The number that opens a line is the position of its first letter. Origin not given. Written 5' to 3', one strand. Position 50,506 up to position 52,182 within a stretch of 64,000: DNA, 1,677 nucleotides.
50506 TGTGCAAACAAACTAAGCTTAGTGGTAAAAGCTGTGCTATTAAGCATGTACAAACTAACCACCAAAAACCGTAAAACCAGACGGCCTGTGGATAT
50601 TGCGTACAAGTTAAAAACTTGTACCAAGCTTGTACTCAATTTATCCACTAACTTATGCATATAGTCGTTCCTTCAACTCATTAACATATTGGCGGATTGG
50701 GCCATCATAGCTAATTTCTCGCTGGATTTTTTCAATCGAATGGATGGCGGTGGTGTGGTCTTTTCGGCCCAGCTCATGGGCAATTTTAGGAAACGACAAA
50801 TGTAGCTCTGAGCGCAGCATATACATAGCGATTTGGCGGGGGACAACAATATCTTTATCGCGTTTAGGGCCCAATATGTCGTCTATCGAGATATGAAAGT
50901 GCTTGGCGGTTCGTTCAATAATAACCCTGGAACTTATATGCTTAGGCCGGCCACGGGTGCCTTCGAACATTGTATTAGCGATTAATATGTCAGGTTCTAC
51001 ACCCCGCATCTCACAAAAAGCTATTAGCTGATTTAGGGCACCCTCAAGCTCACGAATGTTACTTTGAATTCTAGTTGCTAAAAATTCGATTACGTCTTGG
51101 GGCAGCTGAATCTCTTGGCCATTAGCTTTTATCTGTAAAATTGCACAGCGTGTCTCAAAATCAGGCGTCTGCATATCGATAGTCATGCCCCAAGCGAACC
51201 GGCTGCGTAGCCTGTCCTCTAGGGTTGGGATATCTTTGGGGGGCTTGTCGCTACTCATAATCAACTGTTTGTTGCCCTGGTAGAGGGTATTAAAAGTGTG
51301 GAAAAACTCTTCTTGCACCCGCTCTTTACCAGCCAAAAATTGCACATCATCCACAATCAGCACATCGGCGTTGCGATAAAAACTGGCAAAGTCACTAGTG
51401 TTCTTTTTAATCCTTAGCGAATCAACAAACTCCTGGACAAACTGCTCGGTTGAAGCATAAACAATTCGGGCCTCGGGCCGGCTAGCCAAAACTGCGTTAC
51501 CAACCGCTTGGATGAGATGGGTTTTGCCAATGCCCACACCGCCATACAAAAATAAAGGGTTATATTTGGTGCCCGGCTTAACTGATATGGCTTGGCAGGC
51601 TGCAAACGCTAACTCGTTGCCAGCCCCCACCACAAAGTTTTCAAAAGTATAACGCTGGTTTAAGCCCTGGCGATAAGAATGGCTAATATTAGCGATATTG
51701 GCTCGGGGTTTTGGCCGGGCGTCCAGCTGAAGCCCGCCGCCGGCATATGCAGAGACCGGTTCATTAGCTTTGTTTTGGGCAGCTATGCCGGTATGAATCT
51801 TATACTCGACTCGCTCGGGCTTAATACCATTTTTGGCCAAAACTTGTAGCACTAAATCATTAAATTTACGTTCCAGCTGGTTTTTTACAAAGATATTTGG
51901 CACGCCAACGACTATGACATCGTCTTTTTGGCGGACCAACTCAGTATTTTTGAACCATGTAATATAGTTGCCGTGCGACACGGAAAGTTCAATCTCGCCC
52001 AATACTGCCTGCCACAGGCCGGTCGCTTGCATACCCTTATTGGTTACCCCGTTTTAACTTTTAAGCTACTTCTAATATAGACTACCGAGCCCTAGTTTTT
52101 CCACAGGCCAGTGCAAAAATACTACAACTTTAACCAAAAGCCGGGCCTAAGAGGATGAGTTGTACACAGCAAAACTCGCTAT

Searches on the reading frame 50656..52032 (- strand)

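Call 73: search_protein_families(library=pfam, proteins=[window:50656-52032:-], max_evalue=0.00001)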
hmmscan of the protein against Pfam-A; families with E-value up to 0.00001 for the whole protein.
window:50656-52032:- (459 aa): 4 families
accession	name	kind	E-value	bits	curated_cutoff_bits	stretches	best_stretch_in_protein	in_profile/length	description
PF00308.24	Bac_DnaA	-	4.5e-69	232.2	23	1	124-286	1-162/162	Bacterial DnaA ATPAse domain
PF08299.17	Bac_DnaA_C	-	1.9e-23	82.7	31.5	1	370-436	3-69/69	Bacterial dnaA protein helix-turn-helix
PF11638.13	DnaA_N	-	2e-10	40.6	24.6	1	6-66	3-64/65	DnaA N-terminal domain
PF01695.23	IstB_IS21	-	3.3e-08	33.8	24.1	1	160-264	95-195/238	IstB-like ATP binding protein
